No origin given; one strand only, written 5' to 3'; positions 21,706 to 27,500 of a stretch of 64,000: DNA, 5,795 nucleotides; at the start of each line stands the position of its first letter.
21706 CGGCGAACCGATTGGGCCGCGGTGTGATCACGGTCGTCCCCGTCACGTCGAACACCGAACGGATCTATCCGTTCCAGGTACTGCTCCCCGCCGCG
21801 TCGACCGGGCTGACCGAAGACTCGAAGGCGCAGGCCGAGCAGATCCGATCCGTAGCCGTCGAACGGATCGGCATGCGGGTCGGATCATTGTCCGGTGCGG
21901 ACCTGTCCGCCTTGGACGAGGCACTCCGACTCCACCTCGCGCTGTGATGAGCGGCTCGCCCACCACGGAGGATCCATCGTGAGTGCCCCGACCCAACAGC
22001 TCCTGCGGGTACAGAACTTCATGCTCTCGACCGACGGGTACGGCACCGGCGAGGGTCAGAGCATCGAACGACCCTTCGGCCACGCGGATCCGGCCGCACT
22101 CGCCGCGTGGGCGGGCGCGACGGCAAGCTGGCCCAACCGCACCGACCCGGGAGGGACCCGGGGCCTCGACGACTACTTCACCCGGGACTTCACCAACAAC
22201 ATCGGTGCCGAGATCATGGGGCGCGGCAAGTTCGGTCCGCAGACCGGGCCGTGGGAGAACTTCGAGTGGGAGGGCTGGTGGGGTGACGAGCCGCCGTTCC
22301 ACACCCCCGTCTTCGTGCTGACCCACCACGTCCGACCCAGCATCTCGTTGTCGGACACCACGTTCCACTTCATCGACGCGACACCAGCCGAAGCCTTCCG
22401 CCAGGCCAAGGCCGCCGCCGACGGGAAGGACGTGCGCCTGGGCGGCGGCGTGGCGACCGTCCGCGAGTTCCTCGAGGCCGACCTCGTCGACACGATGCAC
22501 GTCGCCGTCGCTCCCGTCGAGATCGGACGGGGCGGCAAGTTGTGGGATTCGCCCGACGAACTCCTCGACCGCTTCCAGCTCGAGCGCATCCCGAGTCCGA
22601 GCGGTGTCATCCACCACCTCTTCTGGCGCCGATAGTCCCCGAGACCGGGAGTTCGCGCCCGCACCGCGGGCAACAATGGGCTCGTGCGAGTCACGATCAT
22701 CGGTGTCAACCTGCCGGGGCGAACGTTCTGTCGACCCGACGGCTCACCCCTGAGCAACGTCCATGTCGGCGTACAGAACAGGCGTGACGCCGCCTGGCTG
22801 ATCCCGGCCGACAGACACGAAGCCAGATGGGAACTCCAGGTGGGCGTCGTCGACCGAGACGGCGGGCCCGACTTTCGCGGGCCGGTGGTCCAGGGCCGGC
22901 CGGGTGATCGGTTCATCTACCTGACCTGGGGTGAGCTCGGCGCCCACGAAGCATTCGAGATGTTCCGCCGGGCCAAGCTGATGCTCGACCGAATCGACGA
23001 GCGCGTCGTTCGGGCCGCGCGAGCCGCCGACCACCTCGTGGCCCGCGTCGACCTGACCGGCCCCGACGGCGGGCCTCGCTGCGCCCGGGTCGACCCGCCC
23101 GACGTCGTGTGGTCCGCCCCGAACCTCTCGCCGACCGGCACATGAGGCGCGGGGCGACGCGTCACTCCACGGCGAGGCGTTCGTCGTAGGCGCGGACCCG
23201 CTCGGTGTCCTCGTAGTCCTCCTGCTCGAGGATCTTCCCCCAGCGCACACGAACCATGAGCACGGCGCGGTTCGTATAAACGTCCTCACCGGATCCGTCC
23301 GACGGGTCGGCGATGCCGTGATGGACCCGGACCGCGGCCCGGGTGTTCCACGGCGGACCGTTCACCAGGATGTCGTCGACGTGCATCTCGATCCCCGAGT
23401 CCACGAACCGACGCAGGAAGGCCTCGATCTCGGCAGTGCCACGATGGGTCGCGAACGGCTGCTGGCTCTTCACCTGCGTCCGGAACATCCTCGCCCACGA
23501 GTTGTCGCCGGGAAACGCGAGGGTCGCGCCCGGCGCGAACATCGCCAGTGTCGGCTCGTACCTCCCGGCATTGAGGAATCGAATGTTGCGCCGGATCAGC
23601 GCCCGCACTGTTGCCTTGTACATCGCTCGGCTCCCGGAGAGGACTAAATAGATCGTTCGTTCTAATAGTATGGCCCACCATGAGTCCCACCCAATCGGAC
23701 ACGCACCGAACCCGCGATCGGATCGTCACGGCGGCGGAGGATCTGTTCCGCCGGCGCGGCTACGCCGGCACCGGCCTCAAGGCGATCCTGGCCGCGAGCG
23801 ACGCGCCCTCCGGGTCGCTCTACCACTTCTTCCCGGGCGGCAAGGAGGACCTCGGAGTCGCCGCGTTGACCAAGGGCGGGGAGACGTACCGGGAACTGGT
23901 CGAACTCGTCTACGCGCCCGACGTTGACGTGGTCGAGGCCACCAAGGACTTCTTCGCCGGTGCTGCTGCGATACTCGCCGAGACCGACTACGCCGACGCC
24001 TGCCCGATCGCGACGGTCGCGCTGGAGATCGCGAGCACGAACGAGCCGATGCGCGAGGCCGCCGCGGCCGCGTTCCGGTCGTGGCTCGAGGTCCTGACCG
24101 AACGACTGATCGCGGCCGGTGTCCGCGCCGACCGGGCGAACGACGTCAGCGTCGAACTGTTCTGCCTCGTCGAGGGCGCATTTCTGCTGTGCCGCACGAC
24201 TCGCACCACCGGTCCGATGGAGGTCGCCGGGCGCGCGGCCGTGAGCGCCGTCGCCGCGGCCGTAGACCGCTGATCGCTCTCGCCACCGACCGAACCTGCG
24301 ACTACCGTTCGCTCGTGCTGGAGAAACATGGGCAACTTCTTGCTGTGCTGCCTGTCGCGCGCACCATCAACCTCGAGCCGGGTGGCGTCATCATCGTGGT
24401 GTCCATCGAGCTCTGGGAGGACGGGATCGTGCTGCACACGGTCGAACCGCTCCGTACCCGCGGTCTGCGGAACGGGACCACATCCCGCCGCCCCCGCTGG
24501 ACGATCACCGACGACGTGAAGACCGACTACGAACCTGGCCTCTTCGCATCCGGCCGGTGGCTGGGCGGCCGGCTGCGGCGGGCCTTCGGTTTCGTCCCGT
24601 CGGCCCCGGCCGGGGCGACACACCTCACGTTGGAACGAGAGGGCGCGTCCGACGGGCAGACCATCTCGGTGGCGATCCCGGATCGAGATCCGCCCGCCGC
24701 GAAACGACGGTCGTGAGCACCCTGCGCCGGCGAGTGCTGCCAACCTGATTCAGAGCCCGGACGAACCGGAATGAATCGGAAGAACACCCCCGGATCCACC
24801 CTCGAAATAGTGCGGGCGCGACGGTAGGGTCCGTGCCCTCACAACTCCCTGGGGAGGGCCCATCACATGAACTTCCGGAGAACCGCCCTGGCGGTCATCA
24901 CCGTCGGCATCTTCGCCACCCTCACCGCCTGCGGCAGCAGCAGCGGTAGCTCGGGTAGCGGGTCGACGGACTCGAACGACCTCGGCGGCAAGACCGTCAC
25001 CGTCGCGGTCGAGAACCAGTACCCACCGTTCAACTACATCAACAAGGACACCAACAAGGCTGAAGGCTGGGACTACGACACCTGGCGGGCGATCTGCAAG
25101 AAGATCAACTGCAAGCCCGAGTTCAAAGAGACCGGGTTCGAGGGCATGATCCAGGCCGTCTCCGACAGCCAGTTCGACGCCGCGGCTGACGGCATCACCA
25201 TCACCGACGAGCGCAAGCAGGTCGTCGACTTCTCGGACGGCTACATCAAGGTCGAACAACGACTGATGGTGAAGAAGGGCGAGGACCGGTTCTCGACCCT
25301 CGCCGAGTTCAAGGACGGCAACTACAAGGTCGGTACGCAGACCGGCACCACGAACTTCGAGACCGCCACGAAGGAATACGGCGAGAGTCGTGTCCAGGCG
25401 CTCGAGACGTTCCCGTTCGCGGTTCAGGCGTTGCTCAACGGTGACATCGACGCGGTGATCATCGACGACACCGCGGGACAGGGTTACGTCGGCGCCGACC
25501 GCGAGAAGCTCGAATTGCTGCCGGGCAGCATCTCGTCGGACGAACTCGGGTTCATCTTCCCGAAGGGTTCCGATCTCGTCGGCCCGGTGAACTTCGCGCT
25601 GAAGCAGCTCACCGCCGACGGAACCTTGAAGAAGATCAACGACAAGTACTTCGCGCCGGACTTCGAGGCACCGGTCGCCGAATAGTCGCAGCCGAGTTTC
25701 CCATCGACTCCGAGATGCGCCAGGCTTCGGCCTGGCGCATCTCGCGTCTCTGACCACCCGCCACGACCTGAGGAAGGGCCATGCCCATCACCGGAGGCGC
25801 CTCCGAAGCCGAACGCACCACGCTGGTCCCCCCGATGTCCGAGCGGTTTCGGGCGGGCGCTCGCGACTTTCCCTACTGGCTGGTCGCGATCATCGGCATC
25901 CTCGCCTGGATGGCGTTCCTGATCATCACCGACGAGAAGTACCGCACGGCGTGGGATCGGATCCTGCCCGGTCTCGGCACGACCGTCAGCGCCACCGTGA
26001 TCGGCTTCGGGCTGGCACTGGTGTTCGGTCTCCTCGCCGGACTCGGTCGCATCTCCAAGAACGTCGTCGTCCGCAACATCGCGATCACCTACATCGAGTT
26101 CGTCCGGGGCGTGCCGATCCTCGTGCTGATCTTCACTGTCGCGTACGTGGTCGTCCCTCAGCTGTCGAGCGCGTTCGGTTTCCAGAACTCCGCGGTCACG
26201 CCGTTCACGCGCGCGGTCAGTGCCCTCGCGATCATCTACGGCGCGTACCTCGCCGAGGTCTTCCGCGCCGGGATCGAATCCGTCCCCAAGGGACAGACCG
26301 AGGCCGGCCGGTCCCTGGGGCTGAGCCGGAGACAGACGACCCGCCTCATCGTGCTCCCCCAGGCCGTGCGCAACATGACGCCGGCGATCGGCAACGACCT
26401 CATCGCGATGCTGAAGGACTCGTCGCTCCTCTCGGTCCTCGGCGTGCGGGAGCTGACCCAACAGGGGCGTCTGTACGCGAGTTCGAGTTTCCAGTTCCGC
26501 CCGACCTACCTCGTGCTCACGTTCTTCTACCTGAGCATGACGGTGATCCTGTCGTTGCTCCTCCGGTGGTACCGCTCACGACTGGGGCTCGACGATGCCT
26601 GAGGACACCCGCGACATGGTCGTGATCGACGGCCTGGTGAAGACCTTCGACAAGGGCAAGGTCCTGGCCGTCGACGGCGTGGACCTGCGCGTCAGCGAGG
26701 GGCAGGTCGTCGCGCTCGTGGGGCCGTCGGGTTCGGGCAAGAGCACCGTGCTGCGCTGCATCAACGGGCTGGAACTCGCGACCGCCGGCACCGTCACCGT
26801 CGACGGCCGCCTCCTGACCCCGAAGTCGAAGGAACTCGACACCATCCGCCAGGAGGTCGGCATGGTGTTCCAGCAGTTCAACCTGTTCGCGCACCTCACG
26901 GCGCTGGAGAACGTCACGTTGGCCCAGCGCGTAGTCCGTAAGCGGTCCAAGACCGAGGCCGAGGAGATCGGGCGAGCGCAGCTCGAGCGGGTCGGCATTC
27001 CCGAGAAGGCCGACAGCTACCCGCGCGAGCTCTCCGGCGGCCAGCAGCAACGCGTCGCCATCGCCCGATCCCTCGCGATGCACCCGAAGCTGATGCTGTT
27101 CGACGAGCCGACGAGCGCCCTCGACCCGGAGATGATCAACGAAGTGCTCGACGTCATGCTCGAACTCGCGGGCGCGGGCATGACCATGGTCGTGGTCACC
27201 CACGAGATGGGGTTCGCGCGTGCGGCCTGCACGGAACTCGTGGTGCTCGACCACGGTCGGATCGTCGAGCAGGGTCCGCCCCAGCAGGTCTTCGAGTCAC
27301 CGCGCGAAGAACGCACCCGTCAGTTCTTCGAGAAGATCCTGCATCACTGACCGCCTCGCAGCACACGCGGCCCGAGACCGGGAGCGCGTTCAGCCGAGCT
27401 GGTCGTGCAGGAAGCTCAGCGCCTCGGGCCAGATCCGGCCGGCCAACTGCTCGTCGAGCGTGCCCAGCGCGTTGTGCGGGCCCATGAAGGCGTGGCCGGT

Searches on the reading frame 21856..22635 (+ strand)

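Call 38: search_protein_families(library=pfam, proteins=[window:21856-22635:+], max_evalue=0.00001)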
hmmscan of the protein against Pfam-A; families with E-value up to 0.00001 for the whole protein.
window:21856-22635:+ (259 aa): 1 family
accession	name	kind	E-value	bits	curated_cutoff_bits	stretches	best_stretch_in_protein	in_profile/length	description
PF01872.23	RibD_C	-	6.1e-08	33.1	24.1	1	56-231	8-174/197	RibD C-terminal domain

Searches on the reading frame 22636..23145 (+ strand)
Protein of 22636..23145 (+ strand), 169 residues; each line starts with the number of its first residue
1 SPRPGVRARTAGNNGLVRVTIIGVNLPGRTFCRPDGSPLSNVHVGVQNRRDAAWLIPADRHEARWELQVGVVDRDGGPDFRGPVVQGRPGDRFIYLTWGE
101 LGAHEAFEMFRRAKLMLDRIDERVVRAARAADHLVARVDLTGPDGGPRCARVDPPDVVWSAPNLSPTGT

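Call 38: search_protein_families(library=pfam, proteins=[window:22636-23145:+], max_evalue=0.00001)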
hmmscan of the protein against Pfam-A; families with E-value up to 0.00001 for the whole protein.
window:22636-23145:+ (169 aa): 1 family
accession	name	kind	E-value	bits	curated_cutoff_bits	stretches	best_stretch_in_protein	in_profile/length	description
PF19452.4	DUF5990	-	4.3e-46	156.6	23.2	1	17-161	1-139/140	Family of unknown function (DUF5990)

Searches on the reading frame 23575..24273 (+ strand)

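Call 38: search_protein_families(library=pfam, proteins=[window:23575-24273:+], max_evalue=0.00001)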
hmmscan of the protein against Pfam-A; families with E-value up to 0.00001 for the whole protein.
window:23575-24273:+ (232 aa): 3 families
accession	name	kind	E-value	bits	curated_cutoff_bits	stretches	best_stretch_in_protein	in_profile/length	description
PF21993.1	TetR_C_13_2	-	3.8e-27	95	27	1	120-220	2-102/103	Transcriptional regulator LmrA/YxaF-like, C-terminal domain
PF16925.10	TetR_C_13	-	4.1e-09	37.2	27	1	125-221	7-108/109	Tetracyclin repressor-like, C-terminal domain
PF00440.29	TetR_N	-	9.1e-09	35.4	24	1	50-93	1-43/47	Bacterial regulatory proteins, tetR family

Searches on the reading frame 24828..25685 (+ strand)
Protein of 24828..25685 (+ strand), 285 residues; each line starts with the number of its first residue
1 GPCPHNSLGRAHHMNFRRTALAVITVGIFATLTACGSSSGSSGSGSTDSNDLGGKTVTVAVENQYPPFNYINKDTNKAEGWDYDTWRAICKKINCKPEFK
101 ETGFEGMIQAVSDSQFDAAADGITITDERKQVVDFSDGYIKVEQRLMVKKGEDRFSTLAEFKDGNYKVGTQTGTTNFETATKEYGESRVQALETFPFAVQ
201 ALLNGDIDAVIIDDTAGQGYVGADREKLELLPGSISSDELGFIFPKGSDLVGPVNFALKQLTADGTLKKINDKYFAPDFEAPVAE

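Call 38: search_protein_families(library=pfam, proteins=[window:24828-25685:+], max_evalue=0.00001)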
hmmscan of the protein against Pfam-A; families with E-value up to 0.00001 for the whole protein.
window:24828-25685:+ (285 aa): 2 families
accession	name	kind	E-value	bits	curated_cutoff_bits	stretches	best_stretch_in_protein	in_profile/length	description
PF00497.25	SBP_bac_3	-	1.2e-38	132.3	26.4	1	57-276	1-131/132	Bacterial extracellular solute-binding proteins, family 3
PF10613.14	Lig_chan-Glu_bd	-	9.2e-08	32.6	30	1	102-150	65-113/115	Ligated ion channel L-glutamate- and glycine-binding site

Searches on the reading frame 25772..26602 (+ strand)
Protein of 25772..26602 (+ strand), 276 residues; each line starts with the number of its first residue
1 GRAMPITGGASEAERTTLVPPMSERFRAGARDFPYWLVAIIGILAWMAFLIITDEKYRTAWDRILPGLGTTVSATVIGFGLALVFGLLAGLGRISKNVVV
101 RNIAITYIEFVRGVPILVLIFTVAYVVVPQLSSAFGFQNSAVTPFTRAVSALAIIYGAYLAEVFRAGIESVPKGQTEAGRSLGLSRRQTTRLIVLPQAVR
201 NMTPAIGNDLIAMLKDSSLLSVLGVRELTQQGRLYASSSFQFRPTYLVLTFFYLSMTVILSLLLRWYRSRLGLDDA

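Call 38: search_protein_families(library=pfam, proteins=[window:25772-26602:+], max_evalue=0.00001)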
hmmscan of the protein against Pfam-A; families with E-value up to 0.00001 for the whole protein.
window:25772-26602:+ (276 aa): 1 family
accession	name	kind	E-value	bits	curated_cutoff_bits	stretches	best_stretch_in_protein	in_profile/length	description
PF00528.27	BPD_transp_1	-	1.9e-24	86.8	26.4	1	83-271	2-182/184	Binding-protein-dependent transport system inner membrane component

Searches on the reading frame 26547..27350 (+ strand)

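Call 38: search_protein_families(library=pfam, proteins=[window:26547-27350:+], max_evalue=0.00001)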
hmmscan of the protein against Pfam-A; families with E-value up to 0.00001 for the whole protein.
window:26547-27350:+ (267 aa): 3 families
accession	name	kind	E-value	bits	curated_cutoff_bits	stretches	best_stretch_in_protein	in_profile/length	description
PF00005.33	ABC_tran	-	1.7e-37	129.5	25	1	43-190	2-137/137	ABC transporter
PF13304.12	AAA_21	-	8.3e-12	46.2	27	0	159-220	235-299/304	AAA domain, putative AbiEii toxin, Type IV TA system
PF02463.25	SMC_N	-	8.1e-09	35.7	40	1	52-227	24-205/220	RecF/RecN/SMC N terminal domain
